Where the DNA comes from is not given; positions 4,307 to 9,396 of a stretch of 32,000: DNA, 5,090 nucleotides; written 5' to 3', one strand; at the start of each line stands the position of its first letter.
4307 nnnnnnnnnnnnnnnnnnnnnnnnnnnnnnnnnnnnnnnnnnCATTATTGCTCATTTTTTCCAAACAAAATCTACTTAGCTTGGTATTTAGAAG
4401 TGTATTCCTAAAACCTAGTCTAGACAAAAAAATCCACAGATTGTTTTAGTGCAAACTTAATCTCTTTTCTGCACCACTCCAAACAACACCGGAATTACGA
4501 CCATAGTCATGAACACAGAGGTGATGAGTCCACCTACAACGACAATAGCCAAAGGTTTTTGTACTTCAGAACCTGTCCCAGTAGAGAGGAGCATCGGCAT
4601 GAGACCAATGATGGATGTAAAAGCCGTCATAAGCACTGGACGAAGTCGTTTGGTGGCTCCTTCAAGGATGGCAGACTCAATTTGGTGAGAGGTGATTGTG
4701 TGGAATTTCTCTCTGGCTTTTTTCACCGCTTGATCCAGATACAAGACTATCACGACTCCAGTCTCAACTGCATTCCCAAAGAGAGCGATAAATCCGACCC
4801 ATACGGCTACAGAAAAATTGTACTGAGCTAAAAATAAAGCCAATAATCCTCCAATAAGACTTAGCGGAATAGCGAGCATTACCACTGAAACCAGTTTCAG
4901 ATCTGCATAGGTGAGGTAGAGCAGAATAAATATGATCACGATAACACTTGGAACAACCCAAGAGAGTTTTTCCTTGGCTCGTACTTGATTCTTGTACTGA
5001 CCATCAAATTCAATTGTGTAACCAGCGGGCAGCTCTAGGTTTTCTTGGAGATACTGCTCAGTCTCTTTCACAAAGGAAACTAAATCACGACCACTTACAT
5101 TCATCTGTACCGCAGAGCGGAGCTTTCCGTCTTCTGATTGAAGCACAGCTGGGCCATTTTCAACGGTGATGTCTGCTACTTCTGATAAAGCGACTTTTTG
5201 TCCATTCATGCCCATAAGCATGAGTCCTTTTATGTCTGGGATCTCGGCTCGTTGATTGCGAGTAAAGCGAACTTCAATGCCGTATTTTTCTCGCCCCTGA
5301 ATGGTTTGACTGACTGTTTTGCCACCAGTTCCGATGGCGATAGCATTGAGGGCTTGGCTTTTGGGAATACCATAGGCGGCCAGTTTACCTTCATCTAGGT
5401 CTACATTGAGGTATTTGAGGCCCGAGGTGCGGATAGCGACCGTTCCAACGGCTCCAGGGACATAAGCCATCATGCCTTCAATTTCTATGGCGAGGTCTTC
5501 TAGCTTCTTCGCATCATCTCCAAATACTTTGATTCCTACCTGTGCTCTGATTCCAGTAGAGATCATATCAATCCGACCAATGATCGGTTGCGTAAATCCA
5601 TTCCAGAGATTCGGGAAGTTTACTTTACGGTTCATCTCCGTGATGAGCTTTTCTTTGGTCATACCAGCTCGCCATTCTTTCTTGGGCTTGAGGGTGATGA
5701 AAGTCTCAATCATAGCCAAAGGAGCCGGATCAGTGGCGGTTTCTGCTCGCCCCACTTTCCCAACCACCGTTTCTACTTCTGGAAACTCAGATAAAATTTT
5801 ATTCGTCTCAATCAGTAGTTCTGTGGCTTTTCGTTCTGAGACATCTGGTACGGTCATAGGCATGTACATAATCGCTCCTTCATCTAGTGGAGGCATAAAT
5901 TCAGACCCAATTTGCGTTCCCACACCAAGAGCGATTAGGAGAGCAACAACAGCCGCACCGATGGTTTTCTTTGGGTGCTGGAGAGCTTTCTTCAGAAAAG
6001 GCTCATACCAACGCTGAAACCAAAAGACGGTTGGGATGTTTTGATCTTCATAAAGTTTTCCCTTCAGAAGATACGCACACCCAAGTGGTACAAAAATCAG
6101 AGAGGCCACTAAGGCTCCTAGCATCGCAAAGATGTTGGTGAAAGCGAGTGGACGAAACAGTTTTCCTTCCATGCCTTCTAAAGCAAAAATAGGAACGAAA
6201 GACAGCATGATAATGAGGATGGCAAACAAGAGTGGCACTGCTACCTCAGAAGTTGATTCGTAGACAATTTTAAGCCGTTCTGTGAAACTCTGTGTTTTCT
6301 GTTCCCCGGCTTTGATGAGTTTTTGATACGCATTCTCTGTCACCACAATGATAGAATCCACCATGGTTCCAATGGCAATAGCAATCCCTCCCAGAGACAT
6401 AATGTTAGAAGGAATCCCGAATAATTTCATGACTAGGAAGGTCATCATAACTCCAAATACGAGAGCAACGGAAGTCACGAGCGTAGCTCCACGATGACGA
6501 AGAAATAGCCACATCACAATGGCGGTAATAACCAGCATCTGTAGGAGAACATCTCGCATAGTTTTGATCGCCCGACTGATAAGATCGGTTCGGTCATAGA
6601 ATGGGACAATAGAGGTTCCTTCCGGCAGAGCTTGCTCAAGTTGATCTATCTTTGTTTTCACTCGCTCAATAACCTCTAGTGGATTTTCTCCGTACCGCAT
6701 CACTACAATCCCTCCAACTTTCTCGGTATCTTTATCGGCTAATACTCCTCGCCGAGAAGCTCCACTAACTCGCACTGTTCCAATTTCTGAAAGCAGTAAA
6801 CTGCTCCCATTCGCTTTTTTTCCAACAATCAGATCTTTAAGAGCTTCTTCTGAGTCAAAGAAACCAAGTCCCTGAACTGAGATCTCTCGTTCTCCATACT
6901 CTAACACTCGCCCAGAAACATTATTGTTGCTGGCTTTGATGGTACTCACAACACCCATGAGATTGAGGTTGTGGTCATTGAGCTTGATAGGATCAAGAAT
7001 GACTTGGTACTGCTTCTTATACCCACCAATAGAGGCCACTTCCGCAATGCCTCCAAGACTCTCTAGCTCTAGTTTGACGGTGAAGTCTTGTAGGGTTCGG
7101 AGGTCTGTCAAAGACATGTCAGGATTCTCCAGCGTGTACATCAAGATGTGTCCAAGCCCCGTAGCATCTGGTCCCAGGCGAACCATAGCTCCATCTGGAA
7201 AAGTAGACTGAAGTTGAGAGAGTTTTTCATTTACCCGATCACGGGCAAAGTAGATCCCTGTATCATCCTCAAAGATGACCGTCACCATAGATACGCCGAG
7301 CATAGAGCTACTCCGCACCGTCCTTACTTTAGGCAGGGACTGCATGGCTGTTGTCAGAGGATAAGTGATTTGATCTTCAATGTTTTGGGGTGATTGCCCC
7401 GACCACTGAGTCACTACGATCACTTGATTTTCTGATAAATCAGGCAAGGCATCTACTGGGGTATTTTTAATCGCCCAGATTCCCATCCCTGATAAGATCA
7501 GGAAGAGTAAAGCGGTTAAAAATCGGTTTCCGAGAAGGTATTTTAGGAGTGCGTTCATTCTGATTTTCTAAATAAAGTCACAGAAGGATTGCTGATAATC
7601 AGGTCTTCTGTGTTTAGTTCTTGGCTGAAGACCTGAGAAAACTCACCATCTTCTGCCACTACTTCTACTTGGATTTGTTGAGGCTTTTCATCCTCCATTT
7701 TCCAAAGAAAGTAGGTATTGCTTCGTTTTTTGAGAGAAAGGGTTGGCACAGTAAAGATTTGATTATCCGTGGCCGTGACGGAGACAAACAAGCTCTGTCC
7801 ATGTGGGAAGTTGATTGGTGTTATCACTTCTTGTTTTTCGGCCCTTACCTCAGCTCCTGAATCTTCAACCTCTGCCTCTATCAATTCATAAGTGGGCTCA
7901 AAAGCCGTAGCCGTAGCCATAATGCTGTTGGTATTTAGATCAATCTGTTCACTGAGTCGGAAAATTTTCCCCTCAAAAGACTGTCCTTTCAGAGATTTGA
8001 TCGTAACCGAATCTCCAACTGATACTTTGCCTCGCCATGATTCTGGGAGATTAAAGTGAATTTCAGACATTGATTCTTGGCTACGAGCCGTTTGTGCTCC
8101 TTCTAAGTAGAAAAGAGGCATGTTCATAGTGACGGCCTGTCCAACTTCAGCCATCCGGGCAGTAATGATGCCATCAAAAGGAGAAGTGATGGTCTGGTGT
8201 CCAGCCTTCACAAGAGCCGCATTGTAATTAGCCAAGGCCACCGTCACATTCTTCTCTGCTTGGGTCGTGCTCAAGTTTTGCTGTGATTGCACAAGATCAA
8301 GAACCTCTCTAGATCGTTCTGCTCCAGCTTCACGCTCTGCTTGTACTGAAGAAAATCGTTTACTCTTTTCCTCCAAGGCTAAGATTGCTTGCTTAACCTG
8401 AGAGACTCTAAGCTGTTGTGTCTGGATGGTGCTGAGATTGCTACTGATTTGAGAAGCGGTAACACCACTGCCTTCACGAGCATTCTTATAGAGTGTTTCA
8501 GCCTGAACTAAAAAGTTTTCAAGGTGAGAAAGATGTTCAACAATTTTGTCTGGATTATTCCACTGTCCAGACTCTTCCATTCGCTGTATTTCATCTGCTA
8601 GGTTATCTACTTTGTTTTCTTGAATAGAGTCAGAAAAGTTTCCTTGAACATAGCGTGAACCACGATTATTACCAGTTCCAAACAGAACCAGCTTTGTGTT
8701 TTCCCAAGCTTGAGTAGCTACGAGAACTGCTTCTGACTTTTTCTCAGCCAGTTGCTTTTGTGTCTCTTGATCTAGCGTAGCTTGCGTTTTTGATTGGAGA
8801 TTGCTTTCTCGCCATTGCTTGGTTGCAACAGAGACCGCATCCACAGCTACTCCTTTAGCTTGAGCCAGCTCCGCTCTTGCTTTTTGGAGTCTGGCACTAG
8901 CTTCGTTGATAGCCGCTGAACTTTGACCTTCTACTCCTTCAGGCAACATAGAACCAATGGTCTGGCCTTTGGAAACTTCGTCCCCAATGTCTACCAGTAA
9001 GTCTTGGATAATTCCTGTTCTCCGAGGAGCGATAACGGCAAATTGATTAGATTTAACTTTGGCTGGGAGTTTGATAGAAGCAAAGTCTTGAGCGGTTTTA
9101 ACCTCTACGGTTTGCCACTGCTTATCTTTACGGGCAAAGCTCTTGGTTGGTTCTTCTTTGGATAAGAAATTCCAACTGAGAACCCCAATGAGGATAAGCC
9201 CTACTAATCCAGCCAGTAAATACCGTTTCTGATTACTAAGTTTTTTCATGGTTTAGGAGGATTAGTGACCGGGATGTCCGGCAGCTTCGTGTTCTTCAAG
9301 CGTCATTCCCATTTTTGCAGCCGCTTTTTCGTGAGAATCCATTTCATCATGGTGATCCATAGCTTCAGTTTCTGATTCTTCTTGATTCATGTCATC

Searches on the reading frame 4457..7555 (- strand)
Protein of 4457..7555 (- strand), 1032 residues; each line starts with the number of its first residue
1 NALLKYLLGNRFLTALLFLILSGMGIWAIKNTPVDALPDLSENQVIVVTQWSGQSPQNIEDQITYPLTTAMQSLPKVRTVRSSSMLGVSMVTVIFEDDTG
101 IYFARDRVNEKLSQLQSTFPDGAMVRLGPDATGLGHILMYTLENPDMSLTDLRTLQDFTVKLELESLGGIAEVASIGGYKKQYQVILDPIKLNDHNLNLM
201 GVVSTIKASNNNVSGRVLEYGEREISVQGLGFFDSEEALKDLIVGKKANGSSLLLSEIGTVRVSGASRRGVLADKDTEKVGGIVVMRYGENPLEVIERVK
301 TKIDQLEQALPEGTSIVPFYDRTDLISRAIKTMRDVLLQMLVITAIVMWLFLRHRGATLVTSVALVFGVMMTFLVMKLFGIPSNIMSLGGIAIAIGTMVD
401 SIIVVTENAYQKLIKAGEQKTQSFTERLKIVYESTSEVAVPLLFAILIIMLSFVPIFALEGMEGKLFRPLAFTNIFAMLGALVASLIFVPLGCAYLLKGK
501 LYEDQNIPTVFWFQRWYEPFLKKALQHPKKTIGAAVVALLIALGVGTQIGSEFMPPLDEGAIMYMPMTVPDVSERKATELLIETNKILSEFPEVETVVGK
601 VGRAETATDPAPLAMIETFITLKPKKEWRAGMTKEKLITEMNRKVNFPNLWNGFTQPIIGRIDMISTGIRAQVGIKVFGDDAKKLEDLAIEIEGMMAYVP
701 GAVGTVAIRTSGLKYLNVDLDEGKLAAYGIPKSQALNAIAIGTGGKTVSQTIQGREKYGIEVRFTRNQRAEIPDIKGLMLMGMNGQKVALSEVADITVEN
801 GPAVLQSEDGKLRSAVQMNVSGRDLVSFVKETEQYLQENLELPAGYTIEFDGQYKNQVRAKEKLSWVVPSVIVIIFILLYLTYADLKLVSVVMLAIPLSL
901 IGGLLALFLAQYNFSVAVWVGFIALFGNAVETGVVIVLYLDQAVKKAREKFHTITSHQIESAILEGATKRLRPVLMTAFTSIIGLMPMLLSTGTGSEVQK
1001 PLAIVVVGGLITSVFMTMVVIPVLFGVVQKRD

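Call 8: search_protein_families(library=pfam, proteins=[window:4457-7555:-], max_evalue=0.01)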
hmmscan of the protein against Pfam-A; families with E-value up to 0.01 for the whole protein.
window:4457-7555:- (1032 aa): 2 families
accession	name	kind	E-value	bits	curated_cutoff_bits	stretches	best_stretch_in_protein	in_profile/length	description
PF00873.25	ACR_tran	-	6e-239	796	28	1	5-1028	3-1020/1021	AcrB/AcrD/AcrF family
PF02355.23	SecD_SecF_C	-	0.0013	18.7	20.5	0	337-495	38-184/189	Protein export membrane protein SecD/SecF, C-terminal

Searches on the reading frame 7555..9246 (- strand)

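Call 8: search_protein_families(library=pfam, proteins=[window:7555-9246:-], max_evalue=0.01)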
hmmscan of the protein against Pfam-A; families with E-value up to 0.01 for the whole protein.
window:7555-9246:- (563 aa): 3 families
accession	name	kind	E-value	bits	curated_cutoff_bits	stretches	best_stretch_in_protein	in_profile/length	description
PF13437.12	HlyD_3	-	1.3e-11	45.6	22.2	1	352-448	1-93/106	HlyD family secretion protein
PF16576.10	HlyD_D23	-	2.2e-08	34.1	30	1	304-442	77-195/214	Barrel-sandwich domain of CusB or HlyD membrane-fusion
PF00364.28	Biotin_lipoyl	-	0.00099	19.3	22.1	0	75-98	48-71/73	Biotin-requiring enzyme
